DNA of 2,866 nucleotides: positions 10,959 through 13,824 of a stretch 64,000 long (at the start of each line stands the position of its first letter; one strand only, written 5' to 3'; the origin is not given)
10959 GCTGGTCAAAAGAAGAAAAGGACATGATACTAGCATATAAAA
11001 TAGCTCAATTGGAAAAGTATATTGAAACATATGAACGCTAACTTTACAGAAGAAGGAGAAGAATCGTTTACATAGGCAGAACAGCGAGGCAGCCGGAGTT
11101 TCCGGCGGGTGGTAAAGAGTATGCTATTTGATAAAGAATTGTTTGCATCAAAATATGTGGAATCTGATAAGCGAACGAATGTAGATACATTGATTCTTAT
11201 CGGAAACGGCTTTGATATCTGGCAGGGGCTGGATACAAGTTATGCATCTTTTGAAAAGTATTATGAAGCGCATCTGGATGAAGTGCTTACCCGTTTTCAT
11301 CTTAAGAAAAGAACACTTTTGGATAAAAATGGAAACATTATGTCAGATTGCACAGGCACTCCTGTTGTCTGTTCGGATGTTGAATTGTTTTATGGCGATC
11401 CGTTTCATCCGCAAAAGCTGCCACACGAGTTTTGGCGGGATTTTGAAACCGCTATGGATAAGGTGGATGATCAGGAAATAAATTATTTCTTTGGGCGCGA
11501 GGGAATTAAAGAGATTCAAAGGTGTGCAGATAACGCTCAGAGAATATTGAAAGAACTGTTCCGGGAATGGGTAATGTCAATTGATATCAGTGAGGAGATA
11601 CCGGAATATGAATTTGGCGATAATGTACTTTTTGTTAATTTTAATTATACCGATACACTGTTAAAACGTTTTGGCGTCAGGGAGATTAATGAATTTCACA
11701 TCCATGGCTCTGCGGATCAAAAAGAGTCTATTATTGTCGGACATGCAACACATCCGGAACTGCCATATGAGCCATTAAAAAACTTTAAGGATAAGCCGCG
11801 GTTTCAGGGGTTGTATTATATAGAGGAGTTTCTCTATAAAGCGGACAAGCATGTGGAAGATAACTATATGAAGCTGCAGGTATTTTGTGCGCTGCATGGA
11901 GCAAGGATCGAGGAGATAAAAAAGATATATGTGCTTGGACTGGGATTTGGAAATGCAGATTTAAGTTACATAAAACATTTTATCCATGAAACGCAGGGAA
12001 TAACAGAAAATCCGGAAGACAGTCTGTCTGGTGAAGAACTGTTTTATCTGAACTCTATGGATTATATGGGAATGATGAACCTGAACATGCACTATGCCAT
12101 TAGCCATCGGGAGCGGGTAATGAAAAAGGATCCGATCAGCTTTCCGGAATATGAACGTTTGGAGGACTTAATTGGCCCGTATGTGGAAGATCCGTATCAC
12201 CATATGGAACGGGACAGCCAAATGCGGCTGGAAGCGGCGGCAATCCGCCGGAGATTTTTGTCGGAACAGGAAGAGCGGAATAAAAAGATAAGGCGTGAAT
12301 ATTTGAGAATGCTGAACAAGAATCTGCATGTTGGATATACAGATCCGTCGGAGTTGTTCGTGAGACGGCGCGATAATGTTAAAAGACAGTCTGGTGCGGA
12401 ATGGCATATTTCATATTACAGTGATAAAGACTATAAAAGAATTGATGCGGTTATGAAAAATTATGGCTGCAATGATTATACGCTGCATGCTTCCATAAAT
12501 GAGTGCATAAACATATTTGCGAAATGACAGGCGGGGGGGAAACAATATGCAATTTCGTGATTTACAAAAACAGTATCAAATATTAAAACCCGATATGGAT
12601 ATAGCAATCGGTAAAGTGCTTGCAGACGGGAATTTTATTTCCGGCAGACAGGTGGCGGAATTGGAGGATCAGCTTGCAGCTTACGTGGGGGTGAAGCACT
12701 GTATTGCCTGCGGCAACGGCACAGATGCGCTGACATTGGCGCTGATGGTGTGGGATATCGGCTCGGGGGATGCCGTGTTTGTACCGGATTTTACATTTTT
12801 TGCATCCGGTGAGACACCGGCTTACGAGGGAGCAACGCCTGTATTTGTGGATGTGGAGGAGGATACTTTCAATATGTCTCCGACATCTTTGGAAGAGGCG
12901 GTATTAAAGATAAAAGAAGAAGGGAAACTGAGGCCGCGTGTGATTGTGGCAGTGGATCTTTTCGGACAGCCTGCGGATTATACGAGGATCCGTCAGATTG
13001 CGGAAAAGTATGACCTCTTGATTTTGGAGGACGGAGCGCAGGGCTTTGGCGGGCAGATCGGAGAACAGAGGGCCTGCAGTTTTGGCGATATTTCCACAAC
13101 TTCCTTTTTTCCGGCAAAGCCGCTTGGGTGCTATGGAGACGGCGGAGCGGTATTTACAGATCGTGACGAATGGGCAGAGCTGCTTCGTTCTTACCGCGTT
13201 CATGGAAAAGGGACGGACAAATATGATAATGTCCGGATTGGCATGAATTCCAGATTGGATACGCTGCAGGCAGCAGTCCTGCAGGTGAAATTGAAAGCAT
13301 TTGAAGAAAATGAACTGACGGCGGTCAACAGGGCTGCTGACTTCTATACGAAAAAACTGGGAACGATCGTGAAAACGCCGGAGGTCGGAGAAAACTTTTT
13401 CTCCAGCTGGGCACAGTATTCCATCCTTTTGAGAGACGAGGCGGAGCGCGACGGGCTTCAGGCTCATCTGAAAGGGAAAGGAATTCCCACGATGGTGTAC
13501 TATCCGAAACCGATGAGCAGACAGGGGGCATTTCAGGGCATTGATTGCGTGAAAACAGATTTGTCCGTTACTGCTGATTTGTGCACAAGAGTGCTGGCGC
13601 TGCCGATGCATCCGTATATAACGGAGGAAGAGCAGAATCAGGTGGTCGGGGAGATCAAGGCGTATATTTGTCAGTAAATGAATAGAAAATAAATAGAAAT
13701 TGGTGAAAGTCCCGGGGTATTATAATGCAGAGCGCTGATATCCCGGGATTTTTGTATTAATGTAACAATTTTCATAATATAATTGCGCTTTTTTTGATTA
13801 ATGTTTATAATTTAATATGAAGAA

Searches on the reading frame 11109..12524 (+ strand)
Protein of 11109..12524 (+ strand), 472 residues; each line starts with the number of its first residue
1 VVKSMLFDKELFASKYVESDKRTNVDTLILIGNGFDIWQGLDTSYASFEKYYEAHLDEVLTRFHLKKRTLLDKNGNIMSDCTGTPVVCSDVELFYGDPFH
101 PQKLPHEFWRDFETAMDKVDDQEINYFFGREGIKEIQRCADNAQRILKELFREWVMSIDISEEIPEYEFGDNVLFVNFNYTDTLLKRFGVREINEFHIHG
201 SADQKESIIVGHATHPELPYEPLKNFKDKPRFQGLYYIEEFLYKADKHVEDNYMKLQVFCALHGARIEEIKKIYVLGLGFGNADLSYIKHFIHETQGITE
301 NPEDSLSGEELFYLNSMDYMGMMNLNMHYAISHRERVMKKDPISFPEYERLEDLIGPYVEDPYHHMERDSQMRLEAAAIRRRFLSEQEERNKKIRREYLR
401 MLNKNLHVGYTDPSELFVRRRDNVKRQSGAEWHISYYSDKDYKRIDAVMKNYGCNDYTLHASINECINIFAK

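Call 34: search_protein_families(library=pfam, proteins=[window:11109-12524:+], max_evalue=0.001)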
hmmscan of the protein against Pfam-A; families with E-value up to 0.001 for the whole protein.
window:11109-12524:+ (472 aa): 1 family
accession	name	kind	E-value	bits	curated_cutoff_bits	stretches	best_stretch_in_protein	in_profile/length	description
PF14253.11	AbiH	-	1.4e-33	117.5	30.9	1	28-295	1-249/260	Bacteriophage abortive infection AbiH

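Call 39: search_protein_families(library=padloc, proteins=[window:11109-12524:+], max_evalue=0.01)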
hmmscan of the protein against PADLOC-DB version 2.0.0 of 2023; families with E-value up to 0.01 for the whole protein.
window:11109-12524:+ (472 aa): 1 family
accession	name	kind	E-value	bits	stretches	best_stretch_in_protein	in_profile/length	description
PDLC02345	AbiH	-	1.6e-14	52.2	2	149-213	147-209/343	AbiH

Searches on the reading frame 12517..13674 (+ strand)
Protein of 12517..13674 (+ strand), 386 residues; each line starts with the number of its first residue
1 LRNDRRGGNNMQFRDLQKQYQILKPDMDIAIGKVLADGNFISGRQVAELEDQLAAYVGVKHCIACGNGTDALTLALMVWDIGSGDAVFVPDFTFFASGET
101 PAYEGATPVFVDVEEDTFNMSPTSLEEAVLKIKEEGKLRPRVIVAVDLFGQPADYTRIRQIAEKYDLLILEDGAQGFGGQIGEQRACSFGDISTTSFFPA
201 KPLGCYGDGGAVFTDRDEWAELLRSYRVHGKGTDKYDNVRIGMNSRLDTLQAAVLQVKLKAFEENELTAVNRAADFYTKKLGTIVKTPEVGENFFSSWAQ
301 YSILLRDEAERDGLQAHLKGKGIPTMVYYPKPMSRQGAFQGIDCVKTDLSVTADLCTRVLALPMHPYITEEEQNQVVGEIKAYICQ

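Call 34: search_protein_families(library=pfam, proteins=[window:12517-13674:+], max_evalue=0.001)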
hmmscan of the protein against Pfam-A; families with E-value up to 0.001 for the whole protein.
window:12517-13674:+ (386 aa): 3 families
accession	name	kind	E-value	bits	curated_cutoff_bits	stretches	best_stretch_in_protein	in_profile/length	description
PF01041.23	DegT_DnrJ_EryC1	-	8e-95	318.5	19.8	1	30-380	10-359/360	DegT/DnrJ/EryC1/StrS aminotransferase family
PF00155.27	Aminotran_1_2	-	2.7e-05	24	19.7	1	46-144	44-151/361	Aminotransferase class I and II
PF01212.27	Beta_elim_lyase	-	0.00089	19.1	27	0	43-174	31-170/288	Beta-eliminating lyase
